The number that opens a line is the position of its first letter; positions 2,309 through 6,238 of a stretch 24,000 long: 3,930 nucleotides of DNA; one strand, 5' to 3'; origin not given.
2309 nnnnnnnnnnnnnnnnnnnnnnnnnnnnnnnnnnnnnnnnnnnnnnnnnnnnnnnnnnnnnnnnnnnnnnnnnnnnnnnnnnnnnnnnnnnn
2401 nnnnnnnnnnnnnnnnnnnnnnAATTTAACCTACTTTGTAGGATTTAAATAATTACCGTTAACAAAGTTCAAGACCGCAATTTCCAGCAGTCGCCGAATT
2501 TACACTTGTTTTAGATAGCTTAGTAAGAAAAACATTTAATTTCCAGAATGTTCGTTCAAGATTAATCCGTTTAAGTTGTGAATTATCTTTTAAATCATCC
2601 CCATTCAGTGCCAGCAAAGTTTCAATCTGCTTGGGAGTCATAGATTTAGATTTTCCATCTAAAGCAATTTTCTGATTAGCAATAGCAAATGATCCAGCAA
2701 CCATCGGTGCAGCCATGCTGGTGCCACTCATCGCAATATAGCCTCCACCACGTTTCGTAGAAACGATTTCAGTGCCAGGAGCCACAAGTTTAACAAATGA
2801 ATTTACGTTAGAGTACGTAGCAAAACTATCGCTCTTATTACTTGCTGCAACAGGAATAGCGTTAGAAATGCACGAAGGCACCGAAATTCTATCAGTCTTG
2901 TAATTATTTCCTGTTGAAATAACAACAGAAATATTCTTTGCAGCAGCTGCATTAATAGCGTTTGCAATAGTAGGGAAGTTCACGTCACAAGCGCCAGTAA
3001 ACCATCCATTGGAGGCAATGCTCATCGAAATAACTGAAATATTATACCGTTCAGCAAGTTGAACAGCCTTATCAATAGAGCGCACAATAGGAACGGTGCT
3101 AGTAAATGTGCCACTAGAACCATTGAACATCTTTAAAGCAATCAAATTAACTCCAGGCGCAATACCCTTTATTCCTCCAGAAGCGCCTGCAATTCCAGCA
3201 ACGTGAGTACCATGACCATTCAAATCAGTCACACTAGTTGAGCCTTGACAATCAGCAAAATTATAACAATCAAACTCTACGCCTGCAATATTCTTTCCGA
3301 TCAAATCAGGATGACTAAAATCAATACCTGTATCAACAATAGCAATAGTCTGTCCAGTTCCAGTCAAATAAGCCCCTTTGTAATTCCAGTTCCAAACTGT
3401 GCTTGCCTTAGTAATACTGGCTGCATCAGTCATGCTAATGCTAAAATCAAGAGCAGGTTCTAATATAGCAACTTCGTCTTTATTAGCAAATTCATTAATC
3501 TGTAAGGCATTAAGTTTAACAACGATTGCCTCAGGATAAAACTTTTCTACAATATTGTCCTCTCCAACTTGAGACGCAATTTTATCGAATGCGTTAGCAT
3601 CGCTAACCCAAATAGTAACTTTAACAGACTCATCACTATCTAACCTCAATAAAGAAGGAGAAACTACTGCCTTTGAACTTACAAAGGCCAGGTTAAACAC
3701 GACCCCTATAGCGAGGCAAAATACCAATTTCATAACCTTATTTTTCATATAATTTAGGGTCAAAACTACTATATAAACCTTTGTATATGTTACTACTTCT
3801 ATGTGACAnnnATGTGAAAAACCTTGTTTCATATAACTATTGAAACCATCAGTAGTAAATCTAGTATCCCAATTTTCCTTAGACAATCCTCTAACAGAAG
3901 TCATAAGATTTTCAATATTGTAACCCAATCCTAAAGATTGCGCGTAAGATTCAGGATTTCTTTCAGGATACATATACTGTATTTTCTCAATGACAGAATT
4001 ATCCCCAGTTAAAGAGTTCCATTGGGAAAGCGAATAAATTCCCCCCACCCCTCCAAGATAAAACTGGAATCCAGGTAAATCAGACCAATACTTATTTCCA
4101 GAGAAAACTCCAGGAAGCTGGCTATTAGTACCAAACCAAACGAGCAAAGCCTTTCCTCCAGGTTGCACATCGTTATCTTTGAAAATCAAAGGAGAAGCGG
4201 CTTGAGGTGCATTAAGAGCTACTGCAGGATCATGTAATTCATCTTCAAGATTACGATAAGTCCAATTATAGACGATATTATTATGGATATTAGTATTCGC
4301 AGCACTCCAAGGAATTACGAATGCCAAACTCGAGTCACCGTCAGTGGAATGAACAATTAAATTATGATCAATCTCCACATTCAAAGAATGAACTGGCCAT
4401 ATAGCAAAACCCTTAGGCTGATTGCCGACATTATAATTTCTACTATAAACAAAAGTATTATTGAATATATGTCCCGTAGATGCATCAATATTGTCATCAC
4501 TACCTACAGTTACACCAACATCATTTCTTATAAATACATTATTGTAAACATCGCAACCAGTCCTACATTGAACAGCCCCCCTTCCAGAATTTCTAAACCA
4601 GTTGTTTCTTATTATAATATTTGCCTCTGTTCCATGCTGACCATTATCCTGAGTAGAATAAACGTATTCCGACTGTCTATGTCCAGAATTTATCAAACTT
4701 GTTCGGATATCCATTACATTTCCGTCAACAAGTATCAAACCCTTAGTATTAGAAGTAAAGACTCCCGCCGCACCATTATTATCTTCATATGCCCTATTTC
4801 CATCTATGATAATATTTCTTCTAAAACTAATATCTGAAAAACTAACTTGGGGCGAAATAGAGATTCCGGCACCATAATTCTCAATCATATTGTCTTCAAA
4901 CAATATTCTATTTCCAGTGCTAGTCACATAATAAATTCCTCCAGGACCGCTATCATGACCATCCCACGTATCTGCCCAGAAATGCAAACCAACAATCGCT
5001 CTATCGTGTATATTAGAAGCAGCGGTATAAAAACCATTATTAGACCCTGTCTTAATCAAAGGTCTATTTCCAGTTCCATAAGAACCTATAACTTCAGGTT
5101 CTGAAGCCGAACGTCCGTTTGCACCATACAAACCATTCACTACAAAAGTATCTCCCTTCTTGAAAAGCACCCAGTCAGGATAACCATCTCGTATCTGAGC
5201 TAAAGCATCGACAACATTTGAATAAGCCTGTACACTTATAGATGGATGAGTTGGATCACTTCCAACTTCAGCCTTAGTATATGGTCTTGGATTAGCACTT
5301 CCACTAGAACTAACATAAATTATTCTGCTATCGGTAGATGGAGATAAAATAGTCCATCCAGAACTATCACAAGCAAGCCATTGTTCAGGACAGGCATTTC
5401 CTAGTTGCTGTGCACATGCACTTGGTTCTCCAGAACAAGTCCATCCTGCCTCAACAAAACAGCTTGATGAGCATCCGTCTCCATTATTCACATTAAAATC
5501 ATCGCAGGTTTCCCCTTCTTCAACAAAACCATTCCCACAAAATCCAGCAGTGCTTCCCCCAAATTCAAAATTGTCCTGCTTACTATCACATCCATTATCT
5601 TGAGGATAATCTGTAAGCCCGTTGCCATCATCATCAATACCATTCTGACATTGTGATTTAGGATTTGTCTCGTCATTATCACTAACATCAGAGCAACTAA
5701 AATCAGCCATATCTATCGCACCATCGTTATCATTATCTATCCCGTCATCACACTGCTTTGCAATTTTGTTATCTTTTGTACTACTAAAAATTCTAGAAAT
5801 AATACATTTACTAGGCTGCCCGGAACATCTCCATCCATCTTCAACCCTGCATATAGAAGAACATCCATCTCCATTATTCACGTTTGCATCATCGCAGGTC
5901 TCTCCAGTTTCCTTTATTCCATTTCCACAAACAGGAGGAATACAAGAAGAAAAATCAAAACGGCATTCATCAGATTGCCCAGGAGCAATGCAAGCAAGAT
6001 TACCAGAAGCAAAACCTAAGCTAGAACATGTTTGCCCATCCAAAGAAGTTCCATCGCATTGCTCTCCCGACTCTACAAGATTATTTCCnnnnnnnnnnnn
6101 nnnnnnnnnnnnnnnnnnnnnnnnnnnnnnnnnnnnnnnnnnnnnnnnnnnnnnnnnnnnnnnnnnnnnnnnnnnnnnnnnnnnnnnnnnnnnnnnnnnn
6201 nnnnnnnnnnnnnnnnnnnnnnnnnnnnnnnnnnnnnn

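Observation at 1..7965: Tandemly duplicated two-gene cassette: S8 subtilase plus giant Cys-rich, Ca-loop, beta-helix surface protein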

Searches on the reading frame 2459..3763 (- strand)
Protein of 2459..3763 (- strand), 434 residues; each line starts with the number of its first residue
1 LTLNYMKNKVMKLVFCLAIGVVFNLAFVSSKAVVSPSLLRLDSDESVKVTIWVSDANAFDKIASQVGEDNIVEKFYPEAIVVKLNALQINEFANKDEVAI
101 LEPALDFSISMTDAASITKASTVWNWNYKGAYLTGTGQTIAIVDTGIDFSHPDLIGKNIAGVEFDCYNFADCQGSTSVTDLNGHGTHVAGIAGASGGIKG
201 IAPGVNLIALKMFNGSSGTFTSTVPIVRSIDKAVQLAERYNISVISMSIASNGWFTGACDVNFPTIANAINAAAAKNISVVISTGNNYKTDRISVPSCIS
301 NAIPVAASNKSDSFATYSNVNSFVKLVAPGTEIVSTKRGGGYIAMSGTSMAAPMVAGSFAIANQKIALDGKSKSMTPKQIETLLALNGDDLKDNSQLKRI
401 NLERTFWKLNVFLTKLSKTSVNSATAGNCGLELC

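Call 5: search_protein_families(library=pfam, proteins=[window:2459-3763:-], max_evalue=0.01)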
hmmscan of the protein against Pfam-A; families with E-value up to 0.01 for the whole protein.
window:2459-3763:- (434 aa): 1 family
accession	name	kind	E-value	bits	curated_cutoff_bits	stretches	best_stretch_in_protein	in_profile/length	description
PF00082.27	Peptidase_S8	-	8.4e-43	147.2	21.8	1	135-394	1-279/288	Subtilase family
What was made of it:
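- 2459..3748 (-): protA: second pre-pro-subtilase (S8), 429 aa. Pfam E 8.4e-43 (call 5).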

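Call 13: search_protein_families(library=ncbifam, proteins=[window:2459-3763:-], max_evalue=0.1)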
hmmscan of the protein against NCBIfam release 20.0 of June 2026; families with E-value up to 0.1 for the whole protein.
window:2459-3763:- (434 aa): 7 families
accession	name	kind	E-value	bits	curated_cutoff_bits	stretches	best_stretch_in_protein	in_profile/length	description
TIGR03921.1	T7SS_mycosin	equivalog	1.4e-36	126.3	278.75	1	134-365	11-246/353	type VII secretion-associated serine protease mycosin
NF033595.1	denti_PrtP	equivalog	7.1e-15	54.6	300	1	268-396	357-486/606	dentilisin complex serine proteinase subunit PrtP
TIGR03895.1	protease_PatA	subfamily_domain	1.1e-13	50.8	421.05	1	184-384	1-196/606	PatA/PatG family cyanobactin maturation protease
NF040553.1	SGO_0316_fam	subfamily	5.8e-11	40.8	1400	2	166-288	342-464/1486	SGO_0316/SGO_0317 family LPXTG-anchored serine peptidase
NF051851.1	AtpSerPepEprS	equivalog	2.8e-09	35.6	1700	2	324-365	279-320/988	autotransporter serine peptidase EprS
NF040809.1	germ_prot_CspBA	exception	3.2e-09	35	1250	2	294-380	397-490/1099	bifunctional germination protease/germinant receptor pseudoprotease CspBA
NF040808.2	CspC_non_triad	exception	5.3e-06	25.1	675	1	104-157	63-117/556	bile acid germinant receptor pseudoprotease CspC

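Call 84: search_protein_families(library=padloc, proteins=[window:2459-3748:-], max_evalue=0.001)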
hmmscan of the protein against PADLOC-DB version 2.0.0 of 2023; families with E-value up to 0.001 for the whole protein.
window:2459-3748:- (429 aa): 4 families
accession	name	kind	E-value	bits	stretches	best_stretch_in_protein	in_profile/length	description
PDLC03014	subtilase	-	7.4e-28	96.1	1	120-355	169-353/391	-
PDLC02199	IetS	-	6e-06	22.7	0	325-363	547-585/826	-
PDLC02197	IetS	-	6e-05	19.5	0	130-289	256-403/749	-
PDLC02198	IetS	-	6.7e-05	19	1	133-290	254-407/795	-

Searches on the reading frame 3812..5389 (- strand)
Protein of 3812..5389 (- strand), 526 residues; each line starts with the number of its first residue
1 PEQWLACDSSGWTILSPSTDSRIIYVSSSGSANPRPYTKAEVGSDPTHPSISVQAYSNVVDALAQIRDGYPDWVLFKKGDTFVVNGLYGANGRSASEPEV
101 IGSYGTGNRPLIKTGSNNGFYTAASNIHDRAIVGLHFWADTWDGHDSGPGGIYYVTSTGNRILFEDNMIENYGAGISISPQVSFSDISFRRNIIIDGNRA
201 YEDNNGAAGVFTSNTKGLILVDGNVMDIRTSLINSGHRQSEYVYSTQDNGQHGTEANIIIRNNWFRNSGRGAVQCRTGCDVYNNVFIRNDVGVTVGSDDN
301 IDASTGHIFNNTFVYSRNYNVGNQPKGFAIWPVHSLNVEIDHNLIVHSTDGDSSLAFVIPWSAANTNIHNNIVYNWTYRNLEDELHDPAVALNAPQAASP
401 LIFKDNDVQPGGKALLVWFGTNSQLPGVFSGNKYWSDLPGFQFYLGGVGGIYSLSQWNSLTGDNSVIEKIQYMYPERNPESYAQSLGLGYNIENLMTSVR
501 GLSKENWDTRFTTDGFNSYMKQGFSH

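Call 26: find_homologous_proteins(query=window:3812-5389:-)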
Query window:3812-5389:- (526 aa): 67 proteins with E <= 0.001 among 8000 candidates.
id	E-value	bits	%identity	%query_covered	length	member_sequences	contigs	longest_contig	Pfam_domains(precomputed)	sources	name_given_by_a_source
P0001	0.0e+0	1214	100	100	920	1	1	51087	PF13948.12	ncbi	-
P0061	1.9e-54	204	32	98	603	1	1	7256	-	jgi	jgi:hypothetical protein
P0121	8.4e-45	172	31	98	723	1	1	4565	PF19190.7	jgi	jgi:hypothetical protein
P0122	3.1e-42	163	30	98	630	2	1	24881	PF18962.8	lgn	-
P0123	1.3e-41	161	29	98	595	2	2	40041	-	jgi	jgi:hypothetical protein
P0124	1.4e-41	161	29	99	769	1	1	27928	PF13229.13,PF18962.8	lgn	-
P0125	1.5e-41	161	29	99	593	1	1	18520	PF13229.13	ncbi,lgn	-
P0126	5.0e-41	159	29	99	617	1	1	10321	-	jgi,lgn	jgi:hypothetical protein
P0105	2.1e-40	157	31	98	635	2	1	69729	PF18962.8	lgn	-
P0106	3.3e-40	157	30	98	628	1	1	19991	PF18962.8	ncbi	-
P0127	4.8e-39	153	29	99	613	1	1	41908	-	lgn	-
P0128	3.4e-38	150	30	99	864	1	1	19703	PF17829.8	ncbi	-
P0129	4.7e-38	149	30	99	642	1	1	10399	-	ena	-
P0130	9.3e-38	148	28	99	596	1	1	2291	-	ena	-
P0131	1.4e-37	148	29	100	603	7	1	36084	-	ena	-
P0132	3.4e-37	147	28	99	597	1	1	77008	PF13229.13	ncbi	-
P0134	1.5e-36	144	28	98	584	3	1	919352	PF13229.13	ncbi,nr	ncbi:MAG: right-handed parallel beta-helix repeat-containing protein [Planctomycetes bacterium]|nr:r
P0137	4.8e-36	143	27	99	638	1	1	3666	PF13229.13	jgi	jgi:hypothetical protein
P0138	3.0e-35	140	28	98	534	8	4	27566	PF13229.13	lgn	-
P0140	1.1e-34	138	28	98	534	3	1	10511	PF13229.13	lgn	-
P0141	1.8e-34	138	28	98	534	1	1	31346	PF13229.13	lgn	-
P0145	2.6e-32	130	28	100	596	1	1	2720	PF13229.13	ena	-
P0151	4.3e-31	126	27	99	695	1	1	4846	PF19190.7,PF13229.13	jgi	jgi:hypothetical protein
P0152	2.4e-30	124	27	99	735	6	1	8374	PF13229.13,PF03422.22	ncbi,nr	ncbi:MAG: hypothetical protein JWP03_5017 [Phycisphaerales bacterium]|nr:hypothetical protein [Phyci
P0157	1.8e-28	118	27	99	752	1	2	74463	PF13229.13,PF00801.27,PF18962.8,PF18911.7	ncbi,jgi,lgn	-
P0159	3.6e-28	117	35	55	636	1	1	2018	PF13229.13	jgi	jgi:hypothetical protein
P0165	7.9e-25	106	27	98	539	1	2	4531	PF13229.13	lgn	-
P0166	2.1e-24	104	27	99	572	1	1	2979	PF13229.13,PF05048.20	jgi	jgi:hypothetical protein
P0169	1.3e-23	102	31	74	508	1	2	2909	PF13229.13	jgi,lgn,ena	-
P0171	8.2e-23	99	28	73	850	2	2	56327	PF13229.13,PF25523.2,PF18962.8,PF18370.8,PF22842.4,PF00041.28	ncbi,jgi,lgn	jgi:chitodextrinase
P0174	1.4e-19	88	26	98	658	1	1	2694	PF13229.13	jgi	jgi:hypothetical protein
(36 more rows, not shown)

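Call 35: predict_structure(alignment_id=A1)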
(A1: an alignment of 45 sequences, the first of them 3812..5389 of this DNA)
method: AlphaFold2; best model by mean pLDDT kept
length: 526 residues; sequences in the alignment: 45
mean_pLDDT: 86.7   pTM: 0.91
mean pLDDT of the five models: 86.7, 86.5, 85.8, 85.6, 84.5
residues with pLDDT >= 90: 311; 70-90: 138; 50-70: 69; < 50: 8
segments of 3 or more residues with pLDDT < 50: 381-385
pLDDT, mean of each block of 10 residues (from residue 1): 84 95 98 97 96 98 97 98 95 96 98 95 87 97 82 87 96 87 88 84 66 88 88 58 75 70 91 91 95 86 91 84 69 92 91 79 89 82 55 63 93 73 72 87 66 85 92 97 98 96 96 98 90
secondary structure, 60 per line:
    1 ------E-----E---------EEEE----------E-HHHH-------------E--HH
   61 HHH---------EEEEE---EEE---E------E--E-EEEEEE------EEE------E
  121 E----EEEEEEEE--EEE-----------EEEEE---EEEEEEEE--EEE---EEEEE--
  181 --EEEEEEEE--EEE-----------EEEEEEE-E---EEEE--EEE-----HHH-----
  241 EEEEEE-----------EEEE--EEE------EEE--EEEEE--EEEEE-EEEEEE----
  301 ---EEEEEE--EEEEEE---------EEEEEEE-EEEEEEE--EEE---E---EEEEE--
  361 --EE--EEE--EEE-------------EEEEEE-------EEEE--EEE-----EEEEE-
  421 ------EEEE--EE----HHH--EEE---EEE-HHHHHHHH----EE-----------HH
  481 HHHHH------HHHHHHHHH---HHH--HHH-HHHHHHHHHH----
elements in order: E23-26 H39-42 H59-63 E73-77 E81-83 E99-104 E111-113 E126-133 E136-138 E150-154 E158-165 E168-170 E174-178 E183-190 E193-195 E207-213 E219-222 E225-227 E241-246 E258-261 E264-266 E273-275 E278-282 E285-289 E291-296 E304-309 E312-317 E327-333 E335-341 E344-346 E354-358 E367-369 E372-374 E388-393 E401-404 E407-409 E415-419 E427-430 E444-446 E450-452 H454-461 H479-485 H492-500 H513-522
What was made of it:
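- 3812..5389 (-): surfB B-type right-handed beta-helix head (aa 395-920) with a C-terminal helical cap. AlphaFold pLDDT 86.7, pTM 0.91 (call 35).
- On Right-handed parallel beta-helix (pectate-lyase-like) fold: AlphaFold pLDDT 86.7 and pTM 0.91, with a regular strand pattern (call 35).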

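Call 41: fold_search(model_id=the predicted structure, library=pdb)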
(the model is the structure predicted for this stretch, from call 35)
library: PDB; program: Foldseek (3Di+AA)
matches with E <= 10: 414; with E <= 0.001: 8
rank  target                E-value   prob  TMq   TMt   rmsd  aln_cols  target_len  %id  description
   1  6kqs_A                7.3e-07  1.00  0.39  0.34   9.5       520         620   14  Crystal Structure of GH136 lacto-N-biosidase from Eubacterium ramulus - selenomethionine derivative (released 2020-06-10)
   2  5gqc_A                4.8e-06  1.00  0.34  0.32  13.1       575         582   12  Crystal structure of lacto-N-biosidase LnbX from Bifidobacterium longum subsp. longum, ligand-free form (released 2017-04-19)
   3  7v6i_A                6.3e-06  1.00  0.44  0.39  10.8       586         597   12  Crystal structure of lacto-N-biosidase BsaX from Bifidobacterium saguini, lacto-N-biose complex (released 2022-02-09)
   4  6kqt_A                7.6e-06  1.00  0.40  0.36   9.0       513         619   13  Crystal Structure of GH136 lacto-N-biosidase from Eubacterium ramulus - native protein (released 2020-06-10)
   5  5gqc_D                2.7e-05  1.00  0.36  0.33  12.9       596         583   12  Crystal structure of lacto-N-biosidase LnbX from Bifidobacterium longum subsp. longum, ligand-free form (released 2017-04-19)
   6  4mr0_A                9.8e-05  1.00  0.39  0.45   8.2       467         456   13  Crystal structure of PfbA, a surface adhesin of Streptococcus pneumoniae (released 2014-02-05)
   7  7o84_B                5.9e-04  1.00  0.38  0.47   8.5       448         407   14  Structure of the PL6 family alginate lyase Pedsa0632 from Pseudopedobacter saltans in complex with substrate (released 2021-07-28)
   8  6qps_A                8.1e-04  1.00  0.38  0.43   9.4       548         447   12  Structural characterization of a mannuronic acid specific polysaccharide family 6 lyase enzyme from human gut microbio (released 2019-09-25)
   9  6kfn                  1.6e-03  1.00  0.31  0.51   8.0       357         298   16  Crystal structure of alginate lyase from Paenibacillus sp. str. FPU-7 (released 2019-10-30)
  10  8pvs_A                1.8e-03  1.00  0.34  0.25  10.4       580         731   10  Targeting extended blood antigens by Akkermansia muciniphila enzymes unveils a missing link for generating universal d (released 2024-02-28)
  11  7o7a_A                2.3e-03  1.00  0.39  0.48   8.7       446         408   13  Structure of the PL6 family alginate lyase Pedsa0632 from Pseudopedobacter saltans (released 2021-07-28)
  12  4xn0                  2.3e-03  1.00  0.39  0.35  11.9       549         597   12  Tailspike protein mutant E372A of E. coli bacteriophage HK620 (released 2016-01-27)
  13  5olq_C                2.5e-03  0.87  0.20  0.22  12.6       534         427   12  Rhamnogalacturonan lyase (released 2017-11-29)
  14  8wm1_A                2.7e-03  0.99  0.26  0.29  11.2       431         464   14  DHS dehydratase (released 2024-10-02)
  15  8bwk_D                3.0e-03  1.00  0.50  0.38   5.7       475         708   14  Metagenomic derived PL6 alginate lyase (released 2023-12-20)
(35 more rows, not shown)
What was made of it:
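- On GH136 lacto-N-biosidase: TM-scores are 0.34-0.44 (call 41).
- Checked: Beta-helix fold from an AlphaFold model, pLDDT 86.7 (call 35), with Foldseek hits to beta-helix carbohydrate-active enzymes (call 41).
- The adhesin PfbA is among the best fold matches, E 1e-4 (call 41).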

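Call 47: search_protein_families(library=pfam, alignment_id=A1, max_evalue=0.01)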
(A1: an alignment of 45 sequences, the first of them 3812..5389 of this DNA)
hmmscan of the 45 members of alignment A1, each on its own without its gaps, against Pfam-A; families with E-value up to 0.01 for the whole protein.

A. member 1, window:3812-5389:- (526 aa): 0 families

B. families by the number of members that match (of 45 scanned): 13 families
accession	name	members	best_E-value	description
PF13229.12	Beta_helix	15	5.7e-12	Right handed beta helix region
PF18962.6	Por_Secre_tail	5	1.8e-13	Secretion system C-terminal sorting domain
PF05048.19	NosD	4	1.1e-05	Periplasmic copper-binding protein (NosD)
PF19190.6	BACON_2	2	3.4e-08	Viral BACON domain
PF00404.24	Dockerin_1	2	0.00044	Dockerin type I domain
PF03422.21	CBM_6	1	9.4e-27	Carbohydrate binding module (family 6)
PF19408.5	PKD_6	1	6.3e-11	PKD-like domain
PF13948.11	DUF4215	1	5.1e-09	Domain of unknown function (DUF4215)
PF17829.7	GH115_C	1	1.1e-07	Glycosyl hydrolase family 115 C-terminal domain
PF13205.12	Big_5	1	0.00052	Bacterial Ig-like domain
PF22076.2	Cep192_D6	1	0.0027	Cep192 domain 6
PF22544.2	HYDIN_VesB_CFA65-like_Ig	1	0.0048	HYDIN/CFA65/VesB-like, Ig-like domain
PF07927.17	HicA_toxin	1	0.0098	HicA toxin of bacterial toxin-antitoxin,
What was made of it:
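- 3812..5389 (-): Sixty-five homologues, most covering 98-100% of the module, carry T9SS, CBM6, BACON or dockerin add-ons (calls 26, 47).
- On Pfam Beta_helix (PF13229): Fifteen of 45 family members match (call 47).
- Homologues carry accessory domains typical of enzymes, such as CBM6 and GH115_C (call 47).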

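Call 48: search_solved_structures(query=A1, max_evalue=1, show_alignments=1)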
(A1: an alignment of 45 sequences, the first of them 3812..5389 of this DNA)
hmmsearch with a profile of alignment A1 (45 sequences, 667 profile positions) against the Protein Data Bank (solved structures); distinct sequences matched with E-value up to 1: 6.
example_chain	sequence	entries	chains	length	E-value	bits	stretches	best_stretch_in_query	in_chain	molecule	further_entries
6kqs_A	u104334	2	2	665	8e-07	31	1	54-156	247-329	lacto-N-biosidase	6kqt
8pvs_A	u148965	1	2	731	0.00063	21.4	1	229-355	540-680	Alpha-1,3-galactosidase B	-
3jur_A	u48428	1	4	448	0.0055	18.3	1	383-453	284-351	Exo-poly-alpha-D-galacturonosidase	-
9rx2_A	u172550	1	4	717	0.013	17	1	369-482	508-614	Parallel beta-helix repeat protein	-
5olp_A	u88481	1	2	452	0.034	15.7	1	190-245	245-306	Pectate lyase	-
2o8s_A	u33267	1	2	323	0.8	11.1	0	492-543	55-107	AGR_C_984p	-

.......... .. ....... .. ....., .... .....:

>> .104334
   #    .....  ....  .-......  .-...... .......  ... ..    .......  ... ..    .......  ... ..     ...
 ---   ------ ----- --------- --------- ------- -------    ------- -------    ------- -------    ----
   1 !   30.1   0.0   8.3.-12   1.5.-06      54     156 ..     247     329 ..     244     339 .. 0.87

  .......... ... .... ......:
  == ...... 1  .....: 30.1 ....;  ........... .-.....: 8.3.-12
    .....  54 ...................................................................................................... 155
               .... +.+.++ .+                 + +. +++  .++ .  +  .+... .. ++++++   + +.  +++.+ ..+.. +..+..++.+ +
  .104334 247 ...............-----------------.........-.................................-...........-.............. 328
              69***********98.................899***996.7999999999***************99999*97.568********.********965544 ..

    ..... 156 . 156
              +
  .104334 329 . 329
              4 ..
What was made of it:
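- On GH136 lacto-N-biosidase: The profile match covers only about 100 residues at E 8e-7 (call 48).
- Closest known: Secreted right-handed parallel beta-helix carbohydrate-active enzymes and adhesins. Same: A local sequence-profile match to GH136 covers the N-terminal '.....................' region at E 8e-7 (call 48).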

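Call 78: fold_search(model_id=the predicted structure, library=viral)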
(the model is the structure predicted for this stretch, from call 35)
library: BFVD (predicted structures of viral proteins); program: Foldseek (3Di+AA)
matches with E <= 10: 866; with E <= 0.001: 34
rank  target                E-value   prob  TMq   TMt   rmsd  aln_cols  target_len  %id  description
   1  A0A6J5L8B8            4.5e-07  1.00  0.56  0.33   8.6       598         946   14  Uncharacterized protein [uncultured Caudovirales phage]
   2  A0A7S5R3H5            7.4e-07  1.00  0.41  0.29  10.2       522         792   12  Carboxypeptidase regulatory domain-containing protein [Rhizobium phage RHph_N38]
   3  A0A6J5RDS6            8.8e-07  1.00  0.43  0.35   7.9       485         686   14  Right handed beta helix region [uncultured Caudovirales phage]
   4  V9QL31                1.2e-06  1.00  0.36  0.34  12.2       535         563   10  (no name in the UniProt tables at hand)
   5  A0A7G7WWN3            2.0e-05  1.00  0.40  0.35   9.9       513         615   13  (no name in the UniProt tables at hand)
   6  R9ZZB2                2.0e-05  1.00  0.36  0.22  14.4       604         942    8  Structural protein [Cellulophaga phage phi17:2]
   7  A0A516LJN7            3.1e-05  1.00  0.40  0.34   9.7       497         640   11  (no name in the UniProt tables at hand)
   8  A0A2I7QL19            3.8e-05  1.00  0.38  0.35   8.8       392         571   15  (no name in the UniProt tables at hand)
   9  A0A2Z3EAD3            5.8e-05  1.00  0.37  0.31   9.6       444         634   15  (no name in the UniProt tables at hand)
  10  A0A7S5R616            6.6e-05  1.00  0.44  0.31   6.1       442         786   12  (no name in the UniProt tables at hand)
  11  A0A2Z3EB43            6.9e-05  1.00  0.43  0.50   7.9       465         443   11  (no name in the UniProt tables at hand)
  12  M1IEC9                9.4e-05  1.00  0.40  0.39  11.0       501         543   11  Putative tailspike, beta-helical glycoside [Bacillus phage Finn]
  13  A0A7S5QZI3            9.4e-05  1.00  0.41  0.20   9.3       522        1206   11  Pectin lyase fold domain-containing protein [Rhizobium phage RHph_Y2_6]
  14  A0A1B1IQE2            1.0e-04  1.00  0.33  0.26  10.7       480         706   14  (no name in the UniProt tables at hand)
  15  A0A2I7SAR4            1.2e-04  1.00  0.38  0.26   9.8       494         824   12  (no name in the UniProt tables at hand)
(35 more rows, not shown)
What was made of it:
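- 3812..5389 (-): Foldseek: GH136 at E 7e-7, plus PL6 lyases, PfbA and tailspikes (calls 41, 78).
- On Right-handed parallel beta-helix (pectate-lyase-like) fold: All top Foldseek hits are beta-helix proteins (calls 41, 78).
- Closest known: Secreted right-handed parallel beta-helix carbohydrate-active enzymes and adhesins. Same: The fold is the same: AlphaFold model with Foldseek E 7e-7 to 1e-3 (calls 35, 41, 78).
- Beta-helix model and carbohydrate-active-enzyme-like fold matches: calls 35, 41, 48, 78.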

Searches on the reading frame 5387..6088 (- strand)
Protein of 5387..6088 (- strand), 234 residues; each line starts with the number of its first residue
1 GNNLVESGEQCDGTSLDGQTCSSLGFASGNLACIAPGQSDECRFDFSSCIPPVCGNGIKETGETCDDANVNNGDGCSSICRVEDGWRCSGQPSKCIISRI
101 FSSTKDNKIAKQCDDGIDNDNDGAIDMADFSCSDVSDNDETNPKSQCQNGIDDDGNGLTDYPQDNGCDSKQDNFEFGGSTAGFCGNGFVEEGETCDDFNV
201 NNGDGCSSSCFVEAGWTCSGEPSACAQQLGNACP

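Call 75: search_protein_families(library=pfam, proteins=[window:5387-6088:-], max_evalue=1)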
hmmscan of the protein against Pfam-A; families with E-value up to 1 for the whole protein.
window:5387-6088:- (234 aa): 1 family
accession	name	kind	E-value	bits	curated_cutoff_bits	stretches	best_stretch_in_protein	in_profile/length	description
PF13948.11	DUF4215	-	1.4e-07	32.2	27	2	42-80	10-46/47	Domain of unknown function (DUF4215)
